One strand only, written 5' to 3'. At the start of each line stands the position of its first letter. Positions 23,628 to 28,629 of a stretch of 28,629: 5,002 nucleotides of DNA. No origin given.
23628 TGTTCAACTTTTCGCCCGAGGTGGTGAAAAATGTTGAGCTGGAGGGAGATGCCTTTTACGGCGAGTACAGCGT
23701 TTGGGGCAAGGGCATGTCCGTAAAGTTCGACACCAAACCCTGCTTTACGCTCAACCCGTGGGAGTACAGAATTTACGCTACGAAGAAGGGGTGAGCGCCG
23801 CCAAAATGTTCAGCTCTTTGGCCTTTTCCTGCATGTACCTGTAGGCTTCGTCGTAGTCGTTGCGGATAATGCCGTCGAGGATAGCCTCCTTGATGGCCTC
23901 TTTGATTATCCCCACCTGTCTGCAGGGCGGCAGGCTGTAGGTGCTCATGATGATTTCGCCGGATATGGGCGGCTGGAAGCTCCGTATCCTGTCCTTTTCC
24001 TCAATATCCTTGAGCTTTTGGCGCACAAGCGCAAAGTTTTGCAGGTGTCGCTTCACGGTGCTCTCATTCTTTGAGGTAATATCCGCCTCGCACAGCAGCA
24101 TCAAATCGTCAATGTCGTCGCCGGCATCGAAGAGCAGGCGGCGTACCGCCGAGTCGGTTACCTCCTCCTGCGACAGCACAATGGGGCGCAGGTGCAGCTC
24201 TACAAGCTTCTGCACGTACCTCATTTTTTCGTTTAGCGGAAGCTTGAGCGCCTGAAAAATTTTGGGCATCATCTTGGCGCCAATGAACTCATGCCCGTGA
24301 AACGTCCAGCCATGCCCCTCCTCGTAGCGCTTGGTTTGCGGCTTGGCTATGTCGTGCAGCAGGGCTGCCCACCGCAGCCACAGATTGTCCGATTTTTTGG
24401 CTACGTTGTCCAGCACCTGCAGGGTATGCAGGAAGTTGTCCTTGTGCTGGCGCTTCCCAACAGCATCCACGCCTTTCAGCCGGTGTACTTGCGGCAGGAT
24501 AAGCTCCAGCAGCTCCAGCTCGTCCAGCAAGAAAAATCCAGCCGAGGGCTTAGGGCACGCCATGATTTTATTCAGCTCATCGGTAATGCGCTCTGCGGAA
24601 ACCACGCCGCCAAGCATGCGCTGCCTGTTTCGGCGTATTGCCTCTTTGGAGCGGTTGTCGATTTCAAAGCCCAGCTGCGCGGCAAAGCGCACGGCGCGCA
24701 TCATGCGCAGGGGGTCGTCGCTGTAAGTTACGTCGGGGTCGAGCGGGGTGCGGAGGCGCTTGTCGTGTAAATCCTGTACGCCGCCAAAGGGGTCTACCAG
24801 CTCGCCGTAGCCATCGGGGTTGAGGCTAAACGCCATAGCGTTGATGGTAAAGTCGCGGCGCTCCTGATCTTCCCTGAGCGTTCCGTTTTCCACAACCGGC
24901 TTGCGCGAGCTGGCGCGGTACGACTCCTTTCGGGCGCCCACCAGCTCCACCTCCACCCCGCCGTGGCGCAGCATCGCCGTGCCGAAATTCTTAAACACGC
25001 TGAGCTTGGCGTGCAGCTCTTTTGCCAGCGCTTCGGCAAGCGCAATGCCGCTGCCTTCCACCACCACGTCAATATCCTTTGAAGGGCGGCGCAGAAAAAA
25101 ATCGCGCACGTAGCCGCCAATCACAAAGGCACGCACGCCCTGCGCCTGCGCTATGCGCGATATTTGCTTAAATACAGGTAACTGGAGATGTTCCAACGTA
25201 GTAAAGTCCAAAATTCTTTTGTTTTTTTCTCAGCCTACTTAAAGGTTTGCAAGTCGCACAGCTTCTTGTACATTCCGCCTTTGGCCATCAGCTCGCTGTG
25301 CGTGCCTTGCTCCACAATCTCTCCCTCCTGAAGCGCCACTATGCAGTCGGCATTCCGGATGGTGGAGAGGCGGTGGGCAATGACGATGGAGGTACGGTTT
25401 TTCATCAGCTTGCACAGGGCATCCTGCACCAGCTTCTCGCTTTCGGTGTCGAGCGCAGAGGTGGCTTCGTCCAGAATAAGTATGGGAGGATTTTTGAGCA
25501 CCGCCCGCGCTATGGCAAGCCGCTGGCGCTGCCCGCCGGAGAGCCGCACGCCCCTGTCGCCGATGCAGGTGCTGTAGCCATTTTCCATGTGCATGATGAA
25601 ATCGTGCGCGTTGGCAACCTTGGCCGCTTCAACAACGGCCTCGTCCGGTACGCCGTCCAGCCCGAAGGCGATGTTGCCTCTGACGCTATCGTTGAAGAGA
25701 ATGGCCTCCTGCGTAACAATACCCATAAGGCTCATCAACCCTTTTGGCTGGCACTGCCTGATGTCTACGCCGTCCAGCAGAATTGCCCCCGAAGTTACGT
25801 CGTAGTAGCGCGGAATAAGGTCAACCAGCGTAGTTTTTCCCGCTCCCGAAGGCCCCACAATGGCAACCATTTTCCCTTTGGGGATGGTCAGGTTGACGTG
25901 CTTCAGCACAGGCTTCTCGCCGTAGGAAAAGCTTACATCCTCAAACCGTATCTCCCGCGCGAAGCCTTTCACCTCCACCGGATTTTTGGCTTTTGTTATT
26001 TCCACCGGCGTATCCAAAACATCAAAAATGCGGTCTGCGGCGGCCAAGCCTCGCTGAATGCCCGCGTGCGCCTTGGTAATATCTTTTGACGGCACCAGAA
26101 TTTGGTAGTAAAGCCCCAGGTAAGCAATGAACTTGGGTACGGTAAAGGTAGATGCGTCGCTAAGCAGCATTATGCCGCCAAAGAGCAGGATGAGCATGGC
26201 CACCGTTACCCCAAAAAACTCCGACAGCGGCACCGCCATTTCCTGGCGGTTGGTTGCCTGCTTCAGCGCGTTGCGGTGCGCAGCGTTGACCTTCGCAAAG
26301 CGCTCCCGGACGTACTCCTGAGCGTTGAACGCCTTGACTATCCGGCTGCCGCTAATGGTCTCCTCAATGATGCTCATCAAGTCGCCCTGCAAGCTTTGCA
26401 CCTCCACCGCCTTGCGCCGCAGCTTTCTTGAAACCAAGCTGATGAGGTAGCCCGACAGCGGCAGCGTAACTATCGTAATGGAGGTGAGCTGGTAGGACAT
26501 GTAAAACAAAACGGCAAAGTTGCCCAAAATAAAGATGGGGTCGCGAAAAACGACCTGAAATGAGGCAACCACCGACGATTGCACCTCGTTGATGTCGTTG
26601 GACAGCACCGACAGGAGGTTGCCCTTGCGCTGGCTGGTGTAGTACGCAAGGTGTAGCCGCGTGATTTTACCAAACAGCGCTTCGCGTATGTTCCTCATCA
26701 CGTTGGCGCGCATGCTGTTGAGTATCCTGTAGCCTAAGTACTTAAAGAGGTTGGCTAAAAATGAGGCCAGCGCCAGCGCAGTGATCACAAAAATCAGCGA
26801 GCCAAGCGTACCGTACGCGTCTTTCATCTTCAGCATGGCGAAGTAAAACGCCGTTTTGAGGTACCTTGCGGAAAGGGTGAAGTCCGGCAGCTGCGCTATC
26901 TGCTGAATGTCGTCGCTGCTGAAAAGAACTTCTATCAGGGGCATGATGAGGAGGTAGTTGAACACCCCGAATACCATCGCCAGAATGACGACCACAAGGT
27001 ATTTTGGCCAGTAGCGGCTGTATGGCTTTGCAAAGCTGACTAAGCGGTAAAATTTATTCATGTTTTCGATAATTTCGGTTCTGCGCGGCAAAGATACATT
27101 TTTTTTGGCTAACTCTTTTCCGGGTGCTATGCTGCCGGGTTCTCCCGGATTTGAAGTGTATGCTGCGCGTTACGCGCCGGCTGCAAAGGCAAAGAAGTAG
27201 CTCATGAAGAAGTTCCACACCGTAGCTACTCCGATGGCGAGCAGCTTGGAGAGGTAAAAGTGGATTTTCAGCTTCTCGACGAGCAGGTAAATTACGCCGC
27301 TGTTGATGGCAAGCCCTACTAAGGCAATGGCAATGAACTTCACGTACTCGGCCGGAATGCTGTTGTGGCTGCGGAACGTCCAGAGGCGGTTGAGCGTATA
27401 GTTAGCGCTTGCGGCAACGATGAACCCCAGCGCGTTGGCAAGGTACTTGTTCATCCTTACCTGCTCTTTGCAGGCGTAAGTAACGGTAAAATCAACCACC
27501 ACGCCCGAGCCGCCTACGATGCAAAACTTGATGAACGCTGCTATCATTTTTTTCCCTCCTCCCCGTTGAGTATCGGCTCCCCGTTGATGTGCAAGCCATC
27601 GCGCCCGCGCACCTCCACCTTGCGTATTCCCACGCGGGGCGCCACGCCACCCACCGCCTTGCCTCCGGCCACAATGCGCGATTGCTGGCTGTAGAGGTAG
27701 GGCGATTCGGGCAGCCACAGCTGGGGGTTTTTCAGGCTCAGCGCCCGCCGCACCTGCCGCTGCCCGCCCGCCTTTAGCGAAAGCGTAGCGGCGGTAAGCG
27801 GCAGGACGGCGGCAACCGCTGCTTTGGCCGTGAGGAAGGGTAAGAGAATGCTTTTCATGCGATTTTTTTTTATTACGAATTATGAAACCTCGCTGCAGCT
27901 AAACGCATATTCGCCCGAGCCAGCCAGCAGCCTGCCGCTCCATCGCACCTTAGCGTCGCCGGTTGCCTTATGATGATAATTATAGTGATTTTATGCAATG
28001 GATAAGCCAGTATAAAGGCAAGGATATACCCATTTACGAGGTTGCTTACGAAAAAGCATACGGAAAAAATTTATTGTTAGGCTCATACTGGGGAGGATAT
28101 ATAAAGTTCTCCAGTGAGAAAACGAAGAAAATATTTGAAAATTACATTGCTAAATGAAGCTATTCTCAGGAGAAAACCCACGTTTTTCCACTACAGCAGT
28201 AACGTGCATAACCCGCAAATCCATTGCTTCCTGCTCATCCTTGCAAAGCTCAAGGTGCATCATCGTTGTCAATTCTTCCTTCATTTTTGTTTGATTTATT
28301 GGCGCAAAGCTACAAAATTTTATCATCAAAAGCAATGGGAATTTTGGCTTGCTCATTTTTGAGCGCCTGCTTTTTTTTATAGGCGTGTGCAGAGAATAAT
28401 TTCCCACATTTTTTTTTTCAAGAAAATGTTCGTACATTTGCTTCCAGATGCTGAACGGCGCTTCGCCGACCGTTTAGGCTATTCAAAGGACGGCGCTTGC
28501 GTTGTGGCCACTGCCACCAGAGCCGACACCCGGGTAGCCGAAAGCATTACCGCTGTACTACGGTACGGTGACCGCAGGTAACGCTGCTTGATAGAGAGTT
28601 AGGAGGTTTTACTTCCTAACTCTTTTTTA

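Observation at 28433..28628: Stand-alone structured ncRNA framed by a perfect Bacteroidota promoter and terminator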

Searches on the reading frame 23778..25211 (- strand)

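Call 14: search_protein_families(library=pfam, proteins=[window:23778-25211:-], max_evalue=0.1)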
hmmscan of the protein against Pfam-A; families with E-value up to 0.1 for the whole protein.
window:23778-25211:- (477 aa): 5 families
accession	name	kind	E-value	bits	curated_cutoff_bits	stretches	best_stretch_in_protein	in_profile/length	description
PF01743.26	PolyA_pol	-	2.1e-26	93.1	23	1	28-154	1-126/126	Poly A polymerase head domain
PF12627.12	PolyA_pol_RNAbd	-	5.6e-15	55.3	22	1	181-243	1-61/64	Probable RNA and SrmB- binding site of polymerase A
PF01966.28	HD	-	1.1e-12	48.7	22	1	262-377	4-111/116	HD domain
PF05153.21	MIOX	-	0.028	14.5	25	1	257-313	57-114/249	Myo-inositol oxygenase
PF13735.12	tRNA_NucTran2_2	-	0.032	14.7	27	1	319-452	28-141/149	tRNA nucleotidyltransferase domain 2 putative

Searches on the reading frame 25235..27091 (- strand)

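Call 14: search_protein_families(library=pfam, proteins=[window:25235-27091:-], max_evalue=0.1)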
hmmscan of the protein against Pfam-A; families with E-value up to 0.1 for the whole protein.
window:25235-27091:- (618 aa): 18 families
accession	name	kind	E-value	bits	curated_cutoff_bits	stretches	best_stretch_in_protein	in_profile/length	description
PF00664.28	ABC_membrane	-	1.6e-33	117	28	1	89-328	37-267/274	ABC transporter transmembrane region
PF00005.33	ABC_tran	-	3e-30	106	25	1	396-545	1-137/137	ABC transporter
PF02463.25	SMC_N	-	2.3e-10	40.7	40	1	439-588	113-212/220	RecF/RecN/SMC N terminal domain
PF00004.35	AAA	-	0.00021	22.2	21.2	1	410-572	2-108/131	ATPase family associated with various cellular activities (AAA)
PF06414.18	Zeta_toxin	-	0.00025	21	22.3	1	406-449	16-59/199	Zeta toxin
PF13191.12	AAA_16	-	0.00034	21.6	32.6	1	406-565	24-161/167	AAA ATPase domain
PF13555.12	AAA_29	-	0.00084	19.5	27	1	403-424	19-40/61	P-loop containing region of AAA domain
PF13401.12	AAA_22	-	0.0044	17.8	27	1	407-547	6-96/130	AAA domain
PF13476.12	AAA_23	-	0.0076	17.3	27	1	405-426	18-39/201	AAA domain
PF13481.12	AAA_25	-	0.0086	16.2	27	1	393-423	19-50/195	AAA domain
PF03193.22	RsgA_GTPase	-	0.016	15.5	30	1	393-426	94-126/174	RsgA GTPase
PF20720.3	nSTAND3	-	0.024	14.8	27.2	0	403-429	14-40/155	Novel STAND NTPase 3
PF13304.12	AAA_21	-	0.041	14.4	27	0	409-426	2-19/304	AAA domain, putative AbiEii toxin, Type IV TA system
PF13604.12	AAA_30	-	0.055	13.6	27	0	407-431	19-43/191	AAA domain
PF19044.6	P-loop_TraG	-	0.058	12.5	25.8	0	407-440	30-64/413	TraG P-loop domain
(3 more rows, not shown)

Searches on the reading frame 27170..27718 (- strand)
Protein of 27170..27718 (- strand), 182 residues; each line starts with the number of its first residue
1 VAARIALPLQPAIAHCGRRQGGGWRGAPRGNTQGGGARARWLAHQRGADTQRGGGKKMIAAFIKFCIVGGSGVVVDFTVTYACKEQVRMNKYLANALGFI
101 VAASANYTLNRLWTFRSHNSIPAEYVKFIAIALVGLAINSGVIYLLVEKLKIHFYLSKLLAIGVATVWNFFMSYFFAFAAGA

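Call 14: search_protein_families(library=pfam, proteins=[window:27170-27718:-], max_evalue=0.1)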
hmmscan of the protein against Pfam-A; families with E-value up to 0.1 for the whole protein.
window:27170-27718:- (182 aa): 1 family
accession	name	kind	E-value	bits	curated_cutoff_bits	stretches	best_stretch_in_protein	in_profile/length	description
PF04138.20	GtrA_DPMS_TM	-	1.2e-28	100.1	26.1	1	64-178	1-117/117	GtrA/DPMS, transmembrane domain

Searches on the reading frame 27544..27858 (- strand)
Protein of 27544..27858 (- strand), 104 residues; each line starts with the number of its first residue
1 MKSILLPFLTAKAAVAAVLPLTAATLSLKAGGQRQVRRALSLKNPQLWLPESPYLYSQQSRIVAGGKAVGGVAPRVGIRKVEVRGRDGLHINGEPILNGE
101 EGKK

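Call 14: search_protein_families(library=pfam, proteins=[window:27544-27858:-], max_evalue=0.1)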
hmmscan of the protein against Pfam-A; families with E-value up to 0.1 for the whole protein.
window:27544-27858:- (104 aa): 1 family
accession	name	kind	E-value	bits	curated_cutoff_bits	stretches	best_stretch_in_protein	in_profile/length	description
PF00703.27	Glyco_hydro_2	-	3.2e-07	31.5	23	1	24-79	55-109/109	Glycosyl hydrolases family 2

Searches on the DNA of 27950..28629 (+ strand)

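Call 4: search_rna_families(source=window, start=28200, end=28629, threshold=evalue, max_evalue=10, show_alignments=3)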
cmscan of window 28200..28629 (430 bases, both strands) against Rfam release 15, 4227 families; matches with E-value up to 10: 6.
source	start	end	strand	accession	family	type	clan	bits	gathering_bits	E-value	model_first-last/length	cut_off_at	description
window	28316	28450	-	RF02154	NCRUPAR_1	Gene; lncRNA;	-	22.6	50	3.8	1-140/140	no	Non-protein coding RNA, upstream of F2R/PAR1 conserved region 1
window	28576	28626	+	RF03533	SQ1002_RNA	Gene; sRNA;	-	15.7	128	0.48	50-105/237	no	Clostridioides difficile sRNA SQ1002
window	28244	28337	-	RF00135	snoZ223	Gene; snRNA; snoRNA; CD-box;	CL00051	15.7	45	5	1-94/94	no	Small nucleolar RNA Z223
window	28281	28394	+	RF02899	AaHKsRNA54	Gene; sRNA;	-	14.1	37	10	1-118/118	no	Aggregatibacter sRNA 54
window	28225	28302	+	RF03027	RT-6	Gene; sRNA;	-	12.6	46.7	4.6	1-75/75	no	RT-6 RNA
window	28531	28552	-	RF01768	flavi_FSE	Cis-reg; frameshift_element;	-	10.4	43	10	9-30/62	no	ribosomal frameshift site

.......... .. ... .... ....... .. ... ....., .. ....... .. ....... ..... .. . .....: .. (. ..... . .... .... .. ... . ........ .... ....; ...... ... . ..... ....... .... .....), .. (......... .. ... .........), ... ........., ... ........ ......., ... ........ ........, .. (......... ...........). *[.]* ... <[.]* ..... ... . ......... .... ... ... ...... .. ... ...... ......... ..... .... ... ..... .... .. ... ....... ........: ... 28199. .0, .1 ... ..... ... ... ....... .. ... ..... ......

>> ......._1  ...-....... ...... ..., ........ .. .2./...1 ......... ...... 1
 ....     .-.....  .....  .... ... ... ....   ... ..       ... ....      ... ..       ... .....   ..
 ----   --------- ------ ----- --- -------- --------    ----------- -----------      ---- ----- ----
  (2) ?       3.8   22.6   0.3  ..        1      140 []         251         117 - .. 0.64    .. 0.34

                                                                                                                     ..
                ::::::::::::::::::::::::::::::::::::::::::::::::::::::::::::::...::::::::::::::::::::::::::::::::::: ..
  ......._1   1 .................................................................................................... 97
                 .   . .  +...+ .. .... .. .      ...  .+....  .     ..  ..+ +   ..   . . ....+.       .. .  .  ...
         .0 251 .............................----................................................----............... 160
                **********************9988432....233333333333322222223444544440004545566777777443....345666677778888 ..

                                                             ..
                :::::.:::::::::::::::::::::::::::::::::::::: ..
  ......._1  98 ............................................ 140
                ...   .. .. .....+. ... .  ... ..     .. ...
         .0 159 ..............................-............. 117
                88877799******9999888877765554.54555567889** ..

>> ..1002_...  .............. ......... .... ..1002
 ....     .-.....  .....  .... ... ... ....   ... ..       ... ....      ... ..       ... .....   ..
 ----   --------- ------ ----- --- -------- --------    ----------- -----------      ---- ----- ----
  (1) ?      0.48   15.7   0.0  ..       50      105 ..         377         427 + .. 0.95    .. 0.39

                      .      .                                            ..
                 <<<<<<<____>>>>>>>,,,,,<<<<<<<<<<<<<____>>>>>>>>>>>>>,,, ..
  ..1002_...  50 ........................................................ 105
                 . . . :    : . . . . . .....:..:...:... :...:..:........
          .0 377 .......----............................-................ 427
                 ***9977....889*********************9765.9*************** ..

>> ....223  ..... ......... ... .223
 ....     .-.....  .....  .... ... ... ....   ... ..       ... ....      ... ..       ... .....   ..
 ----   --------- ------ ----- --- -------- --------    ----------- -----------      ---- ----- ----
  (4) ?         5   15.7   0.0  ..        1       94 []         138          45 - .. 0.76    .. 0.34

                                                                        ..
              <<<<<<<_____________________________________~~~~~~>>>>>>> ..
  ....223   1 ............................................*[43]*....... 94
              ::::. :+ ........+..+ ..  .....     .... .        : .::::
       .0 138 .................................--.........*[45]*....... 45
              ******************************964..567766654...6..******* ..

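Call 35: search_dna_similar(query=window:27950-28629:+, collection=phages, mode=distant, max_evalue=0.01)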
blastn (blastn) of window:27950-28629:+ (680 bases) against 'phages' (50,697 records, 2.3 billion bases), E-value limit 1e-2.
No match.

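Call 36: search_dna_similar(query=window:27950-28629:+, collection=plasmids, mode=distant, max_evalue=0.01)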
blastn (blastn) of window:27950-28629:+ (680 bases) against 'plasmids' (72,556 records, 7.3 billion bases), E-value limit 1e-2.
No match.

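Call 56: build_rna_model(alignment_id=A2, structure=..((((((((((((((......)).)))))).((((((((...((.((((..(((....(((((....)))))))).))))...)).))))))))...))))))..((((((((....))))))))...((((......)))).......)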
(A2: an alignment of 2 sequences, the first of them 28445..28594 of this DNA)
Model R1 built from alignment A2 (2 sequences, 150 columns); structure: as given.
model positions 150; base pairs 48; branch points 3; effective number of sequences 0.61; information 0.591 bits per position. Calibrated on 0.2 Mb of random sequence (short: E-values are rough).
structure used (alignment columns):
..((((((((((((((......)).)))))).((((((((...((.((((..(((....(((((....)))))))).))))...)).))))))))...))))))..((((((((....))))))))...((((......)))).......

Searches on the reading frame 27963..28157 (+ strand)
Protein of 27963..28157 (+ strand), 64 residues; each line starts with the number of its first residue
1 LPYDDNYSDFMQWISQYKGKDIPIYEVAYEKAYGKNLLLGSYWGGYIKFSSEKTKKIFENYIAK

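Call 14: search_protein_families(library=pfam, proteins=[window:27963-28157:+], max_evalue=0.1)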
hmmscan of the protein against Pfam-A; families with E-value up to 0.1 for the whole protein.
window:27963-28157:+ (64 aa): 0 families

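Call 37: find_homologous_proteins(query=window:27990-28154:+, max_evalue=0.01)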
Query window:27990-28154:+ (55 aa): 1 proteins with E <= 0.01 among 1 candidates. Only proteins of 30 to 97 residues were searched: fused or split forms outside these lengths cannot appear, so this answer is no evidence that the protein stands alone or is whole; lengths 'longer' or 'shorter' looks for them.
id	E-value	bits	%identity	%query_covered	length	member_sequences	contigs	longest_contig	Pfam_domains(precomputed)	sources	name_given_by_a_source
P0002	1.9e-28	114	100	98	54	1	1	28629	-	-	-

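Call 82: find_encoding_contigs(protein=P0002, flank=5000)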
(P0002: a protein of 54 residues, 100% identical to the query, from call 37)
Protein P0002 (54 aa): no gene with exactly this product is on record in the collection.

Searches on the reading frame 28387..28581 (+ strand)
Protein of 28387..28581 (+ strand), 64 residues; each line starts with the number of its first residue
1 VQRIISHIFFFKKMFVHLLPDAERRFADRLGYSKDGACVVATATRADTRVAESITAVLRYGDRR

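Call 14: search_protein_families(library=pfam, proteins=[window:28387-28581:+], max_evalue=0.1)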
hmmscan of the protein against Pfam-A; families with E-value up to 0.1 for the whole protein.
window:28387-28581:+ (64 aa): 1 family
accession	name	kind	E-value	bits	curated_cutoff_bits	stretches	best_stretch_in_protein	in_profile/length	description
PF08228.16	RNase_P_pop3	-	0.029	14.9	22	1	15-56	105-146/158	RNase P subunit Pop3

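Call 30: search_protein_representatives(protein=window:28387-28578:+)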
Query: 64 residues. Proteins with E-value up to 0.001 (for the whole library): 1; up to 1e-10: 0; up to 1e-30: 0. The best 1 are listed.
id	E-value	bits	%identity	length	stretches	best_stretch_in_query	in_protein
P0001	2.0e-09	52.7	38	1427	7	26-58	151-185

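Call 62: search_protein_families(library=phrogs, proteins=[window:28387-28578:+], max_evalue=0.01)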
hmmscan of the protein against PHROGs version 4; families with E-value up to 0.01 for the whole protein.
window:28387-28578:+ (64 aa): 0 families

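Call 81: find_encoding_contigs(protein=window:28387-28578:+, flank=5000)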
Protein window:28387-28578:+ (64 aa): no gene with exactly this product is on record in the collection.
